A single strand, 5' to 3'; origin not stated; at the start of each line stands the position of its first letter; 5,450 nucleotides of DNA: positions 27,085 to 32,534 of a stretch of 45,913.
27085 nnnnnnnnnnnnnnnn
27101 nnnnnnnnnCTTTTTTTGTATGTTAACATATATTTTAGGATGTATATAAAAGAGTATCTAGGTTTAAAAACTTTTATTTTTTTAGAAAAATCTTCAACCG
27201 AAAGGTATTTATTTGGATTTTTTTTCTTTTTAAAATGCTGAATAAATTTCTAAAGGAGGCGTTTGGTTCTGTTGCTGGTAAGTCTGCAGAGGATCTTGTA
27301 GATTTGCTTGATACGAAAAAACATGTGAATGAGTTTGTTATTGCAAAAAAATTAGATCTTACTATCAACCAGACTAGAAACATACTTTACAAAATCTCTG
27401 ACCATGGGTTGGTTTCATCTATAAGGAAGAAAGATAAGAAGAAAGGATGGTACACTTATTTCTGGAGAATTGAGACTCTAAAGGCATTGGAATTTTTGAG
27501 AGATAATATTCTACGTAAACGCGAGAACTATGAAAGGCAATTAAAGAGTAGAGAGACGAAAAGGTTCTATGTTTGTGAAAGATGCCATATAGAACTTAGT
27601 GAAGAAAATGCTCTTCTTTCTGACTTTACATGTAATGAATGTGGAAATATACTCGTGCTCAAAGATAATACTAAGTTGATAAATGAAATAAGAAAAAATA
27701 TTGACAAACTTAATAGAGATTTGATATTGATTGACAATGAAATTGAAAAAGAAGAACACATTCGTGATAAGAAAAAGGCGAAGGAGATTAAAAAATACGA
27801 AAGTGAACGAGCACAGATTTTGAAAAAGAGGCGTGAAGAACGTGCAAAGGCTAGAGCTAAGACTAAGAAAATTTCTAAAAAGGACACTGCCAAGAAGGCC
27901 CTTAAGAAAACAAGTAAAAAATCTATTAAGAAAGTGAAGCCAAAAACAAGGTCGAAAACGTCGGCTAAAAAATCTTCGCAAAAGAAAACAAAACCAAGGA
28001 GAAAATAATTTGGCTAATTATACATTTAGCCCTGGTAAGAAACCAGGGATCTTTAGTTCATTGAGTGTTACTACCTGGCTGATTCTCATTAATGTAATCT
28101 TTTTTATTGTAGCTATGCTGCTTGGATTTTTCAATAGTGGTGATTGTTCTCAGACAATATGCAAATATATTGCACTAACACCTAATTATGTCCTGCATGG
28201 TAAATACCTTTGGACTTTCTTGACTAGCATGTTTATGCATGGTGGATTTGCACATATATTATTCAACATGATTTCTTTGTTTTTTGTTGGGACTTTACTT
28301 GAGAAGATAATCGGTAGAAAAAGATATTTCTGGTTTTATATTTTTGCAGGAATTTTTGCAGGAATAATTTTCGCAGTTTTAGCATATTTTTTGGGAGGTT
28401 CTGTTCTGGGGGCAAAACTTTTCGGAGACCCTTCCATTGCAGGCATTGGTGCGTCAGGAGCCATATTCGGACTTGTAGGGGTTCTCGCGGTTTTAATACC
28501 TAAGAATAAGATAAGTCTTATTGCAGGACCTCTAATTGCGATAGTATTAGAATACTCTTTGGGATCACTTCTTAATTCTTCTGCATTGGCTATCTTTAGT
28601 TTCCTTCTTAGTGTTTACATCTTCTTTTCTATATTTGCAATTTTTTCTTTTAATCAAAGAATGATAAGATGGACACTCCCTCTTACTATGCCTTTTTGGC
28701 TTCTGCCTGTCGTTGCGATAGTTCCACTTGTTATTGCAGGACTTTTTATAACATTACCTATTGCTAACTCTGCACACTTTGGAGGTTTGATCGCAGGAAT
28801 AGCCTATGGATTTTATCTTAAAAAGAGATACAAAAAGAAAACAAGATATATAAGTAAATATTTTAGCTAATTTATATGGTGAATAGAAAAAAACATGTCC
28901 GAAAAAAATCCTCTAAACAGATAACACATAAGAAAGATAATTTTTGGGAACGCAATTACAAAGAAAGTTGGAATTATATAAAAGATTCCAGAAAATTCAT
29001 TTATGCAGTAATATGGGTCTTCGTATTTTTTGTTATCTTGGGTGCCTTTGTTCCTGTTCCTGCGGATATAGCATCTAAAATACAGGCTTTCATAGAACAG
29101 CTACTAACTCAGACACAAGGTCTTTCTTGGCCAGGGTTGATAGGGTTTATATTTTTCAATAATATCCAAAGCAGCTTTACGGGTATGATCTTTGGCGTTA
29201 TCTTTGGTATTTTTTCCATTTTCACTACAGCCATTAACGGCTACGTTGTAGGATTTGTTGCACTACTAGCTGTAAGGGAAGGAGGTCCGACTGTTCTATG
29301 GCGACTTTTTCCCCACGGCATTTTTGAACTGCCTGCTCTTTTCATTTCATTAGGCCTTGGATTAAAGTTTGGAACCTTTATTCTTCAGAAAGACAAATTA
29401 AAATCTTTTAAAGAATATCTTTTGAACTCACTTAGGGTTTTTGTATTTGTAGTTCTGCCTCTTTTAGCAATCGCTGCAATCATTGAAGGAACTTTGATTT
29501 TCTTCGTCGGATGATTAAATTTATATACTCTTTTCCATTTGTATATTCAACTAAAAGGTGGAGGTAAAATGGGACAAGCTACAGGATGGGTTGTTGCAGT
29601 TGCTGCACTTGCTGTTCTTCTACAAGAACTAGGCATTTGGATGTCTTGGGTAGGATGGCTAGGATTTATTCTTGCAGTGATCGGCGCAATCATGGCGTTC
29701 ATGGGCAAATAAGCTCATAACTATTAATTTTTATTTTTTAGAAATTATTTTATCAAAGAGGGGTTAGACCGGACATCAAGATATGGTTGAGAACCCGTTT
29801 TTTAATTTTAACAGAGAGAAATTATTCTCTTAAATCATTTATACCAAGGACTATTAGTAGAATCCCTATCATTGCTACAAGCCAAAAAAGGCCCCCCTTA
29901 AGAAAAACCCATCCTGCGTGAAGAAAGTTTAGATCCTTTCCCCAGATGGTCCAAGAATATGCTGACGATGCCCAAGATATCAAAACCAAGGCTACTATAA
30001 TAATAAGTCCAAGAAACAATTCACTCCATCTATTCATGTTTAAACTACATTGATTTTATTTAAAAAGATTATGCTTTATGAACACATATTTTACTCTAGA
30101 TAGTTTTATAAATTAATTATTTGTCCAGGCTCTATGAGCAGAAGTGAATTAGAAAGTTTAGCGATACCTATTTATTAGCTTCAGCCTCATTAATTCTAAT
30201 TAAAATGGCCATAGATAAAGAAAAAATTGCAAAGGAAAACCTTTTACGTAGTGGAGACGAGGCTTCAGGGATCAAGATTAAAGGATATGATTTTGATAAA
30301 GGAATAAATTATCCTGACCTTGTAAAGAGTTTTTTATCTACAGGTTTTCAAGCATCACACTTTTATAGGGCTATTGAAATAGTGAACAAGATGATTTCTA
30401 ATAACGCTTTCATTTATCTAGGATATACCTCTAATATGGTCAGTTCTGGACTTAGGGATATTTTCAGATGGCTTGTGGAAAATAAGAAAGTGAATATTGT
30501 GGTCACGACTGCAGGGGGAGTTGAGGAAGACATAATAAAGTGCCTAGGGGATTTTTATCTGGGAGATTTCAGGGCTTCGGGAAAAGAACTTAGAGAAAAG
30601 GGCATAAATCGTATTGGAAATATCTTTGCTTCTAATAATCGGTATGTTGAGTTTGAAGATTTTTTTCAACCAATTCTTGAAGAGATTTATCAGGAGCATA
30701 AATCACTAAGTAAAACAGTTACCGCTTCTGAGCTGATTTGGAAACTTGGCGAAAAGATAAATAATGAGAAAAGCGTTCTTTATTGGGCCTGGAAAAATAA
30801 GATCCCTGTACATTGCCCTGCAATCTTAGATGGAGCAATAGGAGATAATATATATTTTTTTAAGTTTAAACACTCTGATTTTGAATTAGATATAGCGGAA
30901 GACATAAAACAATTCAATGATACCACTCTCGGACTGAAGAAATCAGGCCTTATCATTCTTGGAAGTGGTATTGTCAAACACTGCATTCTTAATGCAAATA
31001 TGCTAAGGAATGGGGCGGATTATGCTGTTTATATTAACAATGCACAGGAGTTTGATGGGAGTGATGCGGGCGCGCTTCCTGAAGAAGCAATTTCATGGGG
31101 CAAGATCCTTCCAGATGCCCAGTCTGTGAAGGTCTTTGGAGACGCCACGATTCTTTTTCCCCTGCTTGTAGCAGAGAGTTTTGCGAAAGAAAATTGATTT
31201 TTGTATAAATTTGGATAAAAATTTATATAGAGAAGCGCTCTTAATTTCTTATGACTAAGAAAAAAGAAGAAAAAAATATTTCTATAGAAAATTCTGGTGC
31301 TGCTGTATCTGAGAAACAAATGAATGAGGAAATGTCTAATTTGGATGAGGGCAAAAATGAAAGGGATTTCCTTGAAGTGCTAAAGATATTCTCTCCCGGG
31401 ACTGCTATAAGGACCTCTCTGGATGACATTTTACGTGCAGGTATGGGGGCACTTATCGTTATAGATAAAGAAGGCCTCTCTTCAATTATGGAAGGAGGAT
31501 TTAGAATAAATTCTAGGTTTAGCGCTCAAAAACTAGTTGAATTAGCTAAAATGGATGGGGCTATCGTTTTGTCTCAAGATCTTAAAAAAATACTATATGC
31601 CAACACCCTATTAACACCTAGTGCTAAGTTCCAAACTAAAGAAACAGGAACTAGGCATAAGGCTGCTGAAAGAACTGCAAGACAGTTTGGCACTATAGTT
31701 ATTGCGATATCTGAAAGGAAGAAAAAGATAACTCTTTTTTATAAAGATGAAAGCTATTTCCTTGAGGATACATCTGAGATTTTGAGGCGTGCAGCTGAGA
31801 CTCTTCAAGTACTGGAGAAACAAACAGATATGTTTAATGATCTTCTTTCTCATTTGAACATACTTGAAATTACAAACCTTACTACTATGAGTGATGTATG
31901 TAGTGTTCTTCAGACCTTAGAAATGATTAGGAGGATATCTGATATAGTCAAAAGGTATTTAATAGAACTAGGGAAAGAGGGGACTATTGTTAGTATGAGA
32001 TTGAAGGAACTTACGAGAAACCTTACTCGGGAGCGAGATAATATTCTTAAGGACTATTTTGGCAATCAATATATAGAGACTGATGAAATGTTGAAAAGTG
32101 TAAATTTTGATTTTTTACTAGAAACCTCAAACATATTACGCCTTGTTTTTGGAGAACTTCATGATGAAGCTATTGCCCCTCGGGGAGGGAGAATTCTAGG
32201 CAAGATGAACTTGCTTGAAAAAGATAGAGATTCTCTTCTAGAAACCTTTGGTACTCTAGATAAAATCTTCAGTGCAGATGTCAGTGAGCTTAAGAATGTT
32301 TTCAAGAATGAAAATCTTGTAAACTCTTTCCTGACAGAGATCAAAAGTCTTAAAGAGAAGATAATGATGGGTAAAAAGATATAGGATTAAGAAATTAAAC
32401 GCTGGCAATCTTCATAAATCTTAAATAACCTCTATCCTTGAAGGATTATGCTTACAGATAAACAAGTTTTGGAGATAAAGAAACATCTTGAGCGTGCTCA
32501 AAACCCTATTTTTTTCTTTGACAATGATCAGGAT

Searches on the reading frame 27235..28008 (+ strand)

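Call 69: search_protein_families(library=pfam, proteins=[window:27235-28008:+], max_evalue=0.001)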
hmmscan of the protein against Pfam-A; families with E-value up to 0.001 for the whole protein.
window:27235-28008:+ (257 aa): 1 family
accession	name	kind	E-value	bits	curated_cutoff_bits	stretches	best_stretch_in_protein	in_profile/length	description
PF02002.24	TFIIE_alpha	-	4.3e-13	49.5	22.9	1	6-102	3-99/105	TFIIE alpha subunit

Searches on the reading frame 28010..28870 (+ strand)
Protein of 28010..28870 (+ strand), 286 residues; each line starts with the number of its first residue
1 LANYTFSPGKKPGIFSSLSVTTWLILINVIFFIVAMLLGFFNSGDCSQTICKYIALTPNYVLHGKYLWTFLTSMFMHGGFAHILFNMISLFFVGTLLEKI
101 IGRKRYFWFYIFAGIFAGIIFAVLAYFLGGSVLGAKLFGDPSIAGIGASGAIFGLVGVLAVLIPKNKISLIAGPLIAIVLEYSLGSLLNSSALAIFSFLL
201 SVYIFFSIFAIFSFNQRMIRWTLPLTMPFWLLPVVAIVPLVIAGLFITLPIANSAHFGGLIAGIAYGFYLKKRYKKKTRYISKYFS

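Call 69: search_protein_families(library=pfam, proteins=[window:28010-28870:+], max_evalue=0.001)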
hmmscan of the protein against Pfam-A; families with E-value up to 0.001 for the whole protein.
window:28010-28870:+ (286 aa): 2 families
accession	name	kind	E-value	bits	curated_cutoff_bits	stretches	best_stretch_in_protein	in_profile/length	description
PF01694.28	Rhomboid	-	8e-29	101.1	22.6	2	66-176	3-99/143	Rhomboid domain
PF08551.15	DUF1751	-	6.4e-07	30.3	22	1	58-128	1-69/99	Eukaryotic integral membrane protein (DUF1751)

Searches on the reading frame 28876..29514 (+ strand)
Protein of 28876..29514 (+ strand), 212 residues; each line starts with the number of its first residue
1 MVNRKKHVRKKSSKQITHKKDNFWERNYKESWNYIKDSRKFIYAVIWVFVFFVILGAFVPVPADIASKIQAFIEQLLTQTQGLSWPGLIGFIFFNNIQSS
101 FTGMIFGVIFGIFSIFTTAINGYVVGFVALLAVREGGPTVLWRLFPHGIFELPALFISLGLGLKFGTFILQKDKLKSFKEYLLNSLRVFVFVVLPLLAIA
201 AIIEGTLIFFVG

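Call 69: search_protein_families(library=pfam, proteins=[window:28876-29514:+], max_evalue=0.001)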
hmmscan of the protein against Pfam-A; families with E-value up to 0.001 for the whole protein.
window:28876-29514:+ (212 aa): 1 family
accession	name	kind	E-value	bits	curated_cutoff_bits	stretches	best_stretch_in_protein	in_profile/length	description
PF01944.22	SpoIIM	-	1.2e-25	90.8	26.9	1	46-206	2-160/163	Stage II sporulation protein M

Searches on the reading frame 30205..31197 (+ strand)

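Call 70: search_protein_families(library=pfam, proteins=[window:30205-31197:+], max_evalue=0.001)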
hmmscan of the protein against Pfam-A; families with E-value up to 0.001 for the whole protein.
window:30205-31197:+ (330 aa): 1 family
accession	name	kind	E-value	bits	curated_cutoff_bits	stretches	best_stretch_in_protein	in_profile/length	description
PF01916.23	DS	-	1.3e-114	382.8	27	1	38-324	1-287/288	Deoxyhypusine synthase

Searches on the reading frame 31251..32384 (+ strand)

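Call 70: search_protein_families(library=pfam, proteins=[window:31251-32384:+], max_evalue=0.001)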
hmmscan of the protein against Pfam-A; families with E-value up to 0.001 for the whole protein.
window:31251-32384:+ (377 aa): 2 families
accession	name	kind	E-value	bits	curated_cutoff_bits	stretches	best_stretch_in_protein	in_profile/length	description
PF10635.14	DisA-linker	-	2.4e-29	102.4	25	1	171-298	1-132/142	DisA bacterial checkpoint controller linker region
PF02457.21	DAC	-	7e-27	93.8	27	1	55-167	2-118/119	DisA bacterial checkpoint controller nucleotide-binding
